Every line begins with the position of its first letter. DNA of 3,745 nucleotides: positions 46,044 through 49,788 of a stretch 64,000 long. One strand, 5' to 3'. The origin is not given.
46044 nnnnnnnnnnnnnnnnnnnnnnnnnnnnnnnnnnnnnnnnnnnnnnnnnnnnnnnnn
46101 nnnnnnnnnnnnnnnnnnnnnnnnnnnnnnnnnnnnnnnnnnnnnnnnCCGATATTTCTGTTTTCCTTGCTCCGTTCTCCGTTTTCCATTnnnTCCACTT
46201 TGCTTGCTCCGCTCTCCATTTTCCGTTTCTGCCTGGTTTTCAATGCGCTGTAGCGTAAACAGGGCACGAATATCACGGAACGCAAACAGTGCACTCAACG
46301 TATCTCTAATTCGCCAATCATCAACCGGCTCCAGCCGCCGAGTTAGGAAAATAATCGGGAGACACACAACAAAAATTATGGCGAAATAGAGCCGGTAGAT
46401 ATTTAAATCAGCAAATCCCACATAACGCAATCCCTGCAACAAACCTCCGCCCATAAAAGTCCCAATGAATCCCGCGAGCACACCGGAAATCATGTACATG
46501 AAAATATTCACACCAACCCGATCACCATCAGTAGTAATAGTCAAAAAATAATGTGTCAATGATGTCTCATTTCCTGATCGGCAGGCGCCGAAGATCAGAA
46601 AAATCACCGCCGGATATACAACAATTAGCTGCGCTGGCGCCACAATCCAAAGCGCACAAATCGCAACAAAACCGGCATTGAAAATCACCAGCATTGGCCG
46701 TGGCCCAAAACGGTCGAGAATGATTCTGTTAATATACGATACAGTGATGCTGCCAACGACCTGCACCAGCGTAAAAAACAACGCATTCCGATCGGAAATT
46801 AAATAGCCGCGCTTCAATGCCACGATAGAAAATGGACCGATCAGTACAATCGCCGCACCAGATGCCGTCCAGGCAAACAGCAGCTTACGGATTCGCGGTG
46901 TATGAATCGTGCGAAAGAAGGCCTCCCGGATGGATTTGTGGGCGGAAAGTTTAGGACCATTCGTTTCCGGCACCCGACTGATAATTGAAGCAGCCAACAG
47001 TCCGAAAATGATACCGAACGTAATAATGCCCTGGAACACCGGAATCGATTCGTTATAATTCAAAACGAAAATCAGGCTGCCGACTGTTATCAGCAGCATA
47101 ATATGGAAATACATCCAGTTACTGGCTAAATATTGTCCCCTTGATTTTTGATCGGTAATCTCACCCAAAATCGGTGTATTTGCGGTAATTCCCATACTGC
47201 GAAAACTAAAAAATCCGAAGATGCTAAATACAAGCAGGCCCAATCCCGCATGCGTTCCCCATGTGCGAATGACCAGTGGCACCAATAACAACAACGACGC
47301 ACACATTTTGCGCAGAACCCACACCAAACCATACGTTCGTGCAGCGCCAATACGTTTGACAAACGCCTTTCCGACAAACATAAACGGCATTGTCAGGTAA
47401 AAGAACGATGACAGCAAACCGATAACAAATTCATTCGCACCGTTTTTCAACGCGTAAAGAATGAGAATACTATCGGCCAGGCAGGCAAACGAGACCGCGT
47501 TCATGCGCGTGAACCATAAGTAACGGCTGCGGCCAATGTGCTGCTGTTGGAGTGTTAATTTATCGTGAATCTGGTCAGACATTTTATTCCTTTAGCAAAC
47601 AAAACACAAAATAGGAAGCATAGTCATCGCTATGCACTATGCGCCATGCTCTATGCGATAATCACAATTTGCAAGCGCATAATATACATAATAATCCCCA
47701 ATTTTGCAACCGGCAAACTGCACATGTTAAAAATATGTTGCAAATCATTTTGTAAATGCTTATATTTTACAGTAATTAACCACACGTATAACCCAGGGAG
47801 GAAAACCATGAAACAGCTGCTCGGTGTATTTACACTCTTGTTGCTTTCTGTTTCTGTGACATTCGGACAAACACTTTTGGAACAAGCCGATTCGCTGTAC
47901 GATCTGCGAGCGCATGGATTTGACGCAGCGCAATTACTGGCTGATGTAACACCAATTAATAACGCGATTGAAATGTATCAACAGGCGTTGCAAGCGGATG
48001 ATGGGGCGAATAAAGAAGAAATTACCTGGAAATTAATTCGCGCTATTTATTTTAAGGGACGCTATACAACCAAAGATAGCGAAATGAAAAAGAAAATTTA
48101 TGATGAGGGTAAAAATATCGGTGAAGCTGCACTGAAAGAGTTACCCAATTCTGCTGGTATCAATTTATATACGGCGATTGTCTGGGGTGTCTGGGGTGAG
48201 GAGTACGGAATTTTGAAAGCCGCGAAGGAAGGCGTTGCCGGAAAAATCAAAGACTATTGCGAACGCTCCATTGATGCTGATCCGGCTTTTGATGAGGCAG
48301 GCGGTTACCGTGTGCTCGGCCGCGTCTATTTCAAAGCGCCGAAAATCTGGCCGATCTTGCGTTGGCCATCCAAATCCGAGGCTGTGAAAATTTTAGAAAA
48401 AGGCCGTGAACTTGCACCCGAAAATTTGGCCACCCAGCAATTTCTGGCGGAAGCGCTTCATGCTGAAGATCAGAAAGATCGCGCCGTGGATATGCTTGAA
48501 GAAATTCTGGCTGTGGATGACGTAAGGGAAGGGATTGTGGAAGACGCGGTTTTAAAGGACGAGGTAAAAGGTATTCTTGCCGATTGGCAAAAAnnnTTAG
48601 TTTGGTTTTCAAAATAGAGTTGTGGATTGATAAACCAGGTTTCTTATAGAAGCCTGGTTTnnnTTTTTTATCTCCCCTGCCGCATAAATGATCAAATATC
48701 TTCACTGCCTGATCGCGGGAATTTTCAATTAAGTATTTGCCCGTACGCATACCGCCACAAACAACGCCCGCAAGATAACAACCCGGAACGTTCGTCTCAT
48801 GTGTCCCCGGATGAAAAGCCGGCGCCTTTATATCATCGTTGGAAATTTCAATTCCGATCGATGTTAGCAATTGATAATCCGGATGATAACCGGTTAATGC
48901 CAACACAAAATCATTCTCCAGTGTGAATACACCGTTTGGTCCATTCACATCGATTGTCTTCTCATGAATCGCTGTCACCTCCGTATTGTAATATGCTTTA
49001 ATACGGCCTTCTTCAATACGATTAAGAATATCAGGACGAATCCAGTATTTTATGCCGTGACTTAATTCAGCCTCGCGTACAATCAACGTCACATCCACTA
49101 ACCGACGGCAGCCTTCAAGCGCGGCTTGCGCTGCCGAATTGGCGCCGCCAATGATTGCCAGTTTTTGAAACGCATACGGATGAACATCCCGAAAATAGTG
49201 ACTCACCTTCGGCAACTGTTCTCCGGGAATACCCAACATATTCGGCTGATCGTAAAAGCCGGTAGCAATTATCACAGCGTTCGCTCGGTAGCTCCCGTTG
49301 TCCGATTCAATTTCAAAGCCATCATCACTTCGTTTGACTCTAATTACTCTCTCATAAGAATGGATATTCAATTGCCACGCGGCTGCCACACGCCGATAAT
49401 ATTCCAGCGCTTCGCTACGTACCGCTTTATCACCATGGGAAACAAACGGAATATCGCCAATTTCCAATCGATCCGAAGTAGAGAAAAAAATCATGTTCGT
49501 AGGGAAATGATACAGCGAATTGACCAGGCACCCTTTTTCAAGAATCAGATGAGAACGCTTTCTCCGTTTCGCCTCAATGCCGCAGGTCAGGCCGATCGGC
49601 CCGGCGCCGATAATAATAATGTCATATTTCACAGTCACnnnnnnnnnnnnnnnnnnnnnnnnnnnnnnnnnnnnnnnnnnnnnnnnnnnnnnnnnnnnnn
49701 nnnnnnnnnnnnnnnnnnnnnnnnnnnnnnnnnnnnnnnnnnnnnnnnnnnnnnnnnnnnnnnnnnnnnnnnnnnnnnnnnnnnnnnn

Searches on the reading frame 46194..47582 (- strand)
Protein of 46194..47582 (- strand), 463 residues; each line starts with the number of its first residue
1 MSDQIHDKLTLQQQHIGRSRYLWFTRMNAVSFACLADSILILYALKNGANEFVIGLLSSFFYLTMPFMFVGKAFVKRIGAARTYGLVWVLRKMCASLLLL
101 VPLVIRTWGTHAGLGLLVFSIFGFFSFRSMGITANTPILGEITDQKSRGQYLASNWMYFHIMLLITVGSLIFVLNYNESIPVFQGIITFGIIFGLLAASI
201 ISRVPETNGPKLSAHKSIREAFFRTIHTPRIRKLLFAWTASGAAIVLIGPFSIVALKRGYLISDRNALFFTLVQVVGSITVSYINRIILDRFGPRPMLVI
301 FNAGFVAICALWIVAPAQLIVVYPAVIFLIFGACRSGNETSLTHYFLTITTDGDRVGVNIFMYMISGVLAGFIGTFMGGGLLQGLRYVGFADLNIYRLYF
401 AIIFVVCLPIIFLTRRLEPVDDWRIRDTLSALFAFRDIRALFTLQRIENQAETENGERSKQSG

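Call 6: search_protein_families(library=pfam, proteins=[window:46194-47582:-], max_evalue=0.001)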
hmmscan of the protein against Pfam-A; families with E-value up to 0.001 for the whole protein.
window:46194-47582:- (463 aa): 1 family
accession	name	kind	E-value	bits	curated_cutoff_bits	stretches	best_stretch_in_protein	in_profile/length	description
PF07690.21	MFS_1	-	9.9e-11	41.6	33.4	1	41-375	20-347/347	Major Facilitator Superfamily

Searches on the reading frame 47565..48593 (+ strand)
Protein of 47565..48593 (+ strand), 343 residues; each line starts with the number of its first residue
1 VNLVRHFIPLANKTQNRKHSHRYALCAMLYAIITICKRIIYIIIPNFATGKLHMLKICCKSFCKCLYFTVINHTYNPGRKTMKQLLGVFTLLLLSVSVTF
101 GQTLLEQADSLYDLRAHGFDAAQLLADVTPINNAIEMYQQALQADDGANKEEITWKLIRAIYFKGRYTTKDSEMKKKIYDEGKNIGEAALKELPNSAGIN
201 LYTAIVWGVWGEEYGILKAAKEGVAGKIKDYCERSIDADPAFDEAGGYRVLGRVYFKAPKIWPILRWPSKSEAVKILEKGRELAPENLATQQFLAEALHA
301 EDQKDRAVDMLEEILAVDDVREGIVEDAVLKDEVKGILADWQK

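Call 6: search_protein_families(library=pfam, proteins=[window:47565-48593:+], max_evalue=0.001)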
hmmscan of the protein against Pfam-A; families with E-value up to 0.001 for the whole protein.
window:47565-48593:+ (343 aa): 3 families
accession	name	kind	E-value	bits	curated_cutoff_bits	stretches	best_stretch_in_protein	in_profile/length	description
PF14559.12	TPR_19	-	4.8e-08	33.6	25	1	272-318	9-55/68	Tetratricopeptide repeat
PF21033.3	RMD1-3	-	5.5e-05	22.9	26.7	1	150-295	38-174/235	Regulator of microtubule dynamics protein 1-3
PF13428.12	TPR_14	-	0.00097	20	23.5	0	290-317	3-30/44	Tetratricopeptide repeat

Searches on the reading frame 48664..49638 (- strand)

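Call 6: search_protein_families(library=pfam, proteins=[window:48664-49638:-], max_evalue=0.001)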
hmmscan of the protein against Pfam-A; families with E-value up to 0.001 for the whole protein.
window:48664-49638:- (325 aa): 8 families
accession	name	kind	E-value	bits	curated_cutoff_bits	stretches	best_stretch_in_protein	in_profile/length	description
PF13738.12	Pyr_redox_3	-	8.2e-90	301.6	30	1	8-291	1-305/305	Pyridine nucleotide-disulphide oxidoreductase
PF07992.20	Pyr_redox_2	-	6.5e-23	82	26.1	1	5-297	1-281/291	Pyridine nucleotide-disulphide oxidoreductase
PF01266.30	DAO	-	4.9e-08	33.3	27.9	0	6-36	1-31/353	FAD dependent oxidoreductase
PF03486.20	HI0933_like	-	5.4e-08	33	50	0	6-36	2-32/244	HI0933-like protein Rossmann domain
PF00070.33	Pyr_redox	-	2.1e-06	28.6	22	0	159-228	1-70/82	Pyridine nucleotide-disulphide oxidoreductase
PF01946.23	Thi4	-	4.2e-05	23.4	26.2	0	3-27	16-41/235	Thi4 family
PF00890.30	FAD_binding_2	-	0.00054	19.7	20.4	0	6-45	1-40/414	FAD binding domain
PF13434.12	Lys_Orn_oxgnase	-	0.0006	19.5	21.3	0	72-189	92-222/339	L-lysine 6-monooxygenase/L-ornithine 5-monooxygenase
